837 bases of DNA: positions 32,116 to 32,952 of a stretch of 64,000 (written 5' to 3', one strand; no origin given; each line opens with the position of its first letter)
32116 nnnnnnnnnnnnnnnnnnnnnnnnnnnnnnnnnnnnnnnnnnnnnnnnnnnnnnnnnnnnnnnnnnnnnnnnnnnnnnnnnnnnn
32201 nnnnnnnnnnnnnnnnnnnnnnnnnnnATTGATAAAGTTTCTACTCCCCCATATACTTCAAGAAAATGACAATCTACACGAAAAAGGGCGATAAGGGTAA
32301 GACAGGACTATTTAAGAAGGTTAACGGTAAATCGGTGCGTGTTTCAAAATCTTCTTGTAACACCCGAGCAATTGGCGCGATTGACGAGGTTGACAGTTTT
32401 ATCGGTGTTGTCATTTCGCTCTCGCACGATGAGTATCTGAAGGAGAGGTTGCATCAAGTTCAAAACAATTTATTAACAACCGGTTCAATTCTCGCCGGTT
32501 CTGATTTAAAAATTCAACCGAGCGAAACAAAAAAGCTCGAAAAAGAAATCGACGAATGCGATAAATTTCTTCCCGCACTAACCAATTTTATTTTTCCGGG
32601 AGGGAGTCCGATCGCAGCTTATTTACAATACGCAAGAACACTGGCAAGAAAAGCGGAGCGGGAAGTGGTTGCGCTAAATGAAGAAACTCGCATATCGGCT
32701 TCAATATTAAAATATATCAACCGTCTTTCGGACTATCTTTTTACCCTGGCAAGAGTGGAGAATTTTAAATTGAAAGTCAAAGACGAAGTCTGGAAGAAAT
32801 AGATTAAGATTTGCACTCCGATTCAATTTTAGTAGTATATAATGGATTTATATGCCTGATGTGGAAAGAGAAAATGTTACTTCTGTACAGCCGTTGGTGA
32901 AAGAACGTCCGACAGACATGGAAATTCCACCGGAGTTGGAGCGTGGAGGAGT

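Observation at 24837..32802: nrdR followed by three tandem full-length class II (B12) ribonucleotide reductase paralogs and a PduO adenosyltransferase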

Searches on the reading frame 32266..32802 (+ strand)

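Call 3: search_protein_families(library=pfam, proteins=[window:32266-32802:+], max_evalue=0.01)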
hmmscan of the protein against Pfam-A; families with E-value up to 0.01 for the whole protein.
window:32266-32802:+ (178 aa): 1 family
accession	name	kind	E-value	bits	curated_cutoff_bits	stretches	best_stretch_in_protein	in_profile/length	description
PF01923.23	Cob_adeno_trans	-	2.6e-49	168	24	1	3-164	1-170/171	Cobalamin adenosyltransferase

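Call 4: search_protein_families(library=ncbifam, proteins=[window:32266-32802:+], max_evalue=0.01)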
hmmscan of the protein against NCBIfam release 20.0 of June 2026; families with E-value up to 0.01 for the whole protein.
window:32266-32802:+ (178 aa): 1 family
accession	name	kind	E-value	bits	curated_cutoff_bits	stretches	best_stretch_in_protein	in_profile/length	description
TIGR00636.1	PduO_Nterm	equivalog_domain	2.3e-48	164.1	108.45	1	4-177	1-171/171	cob(I)yrinic acid a,c-diamide adenosyltransferase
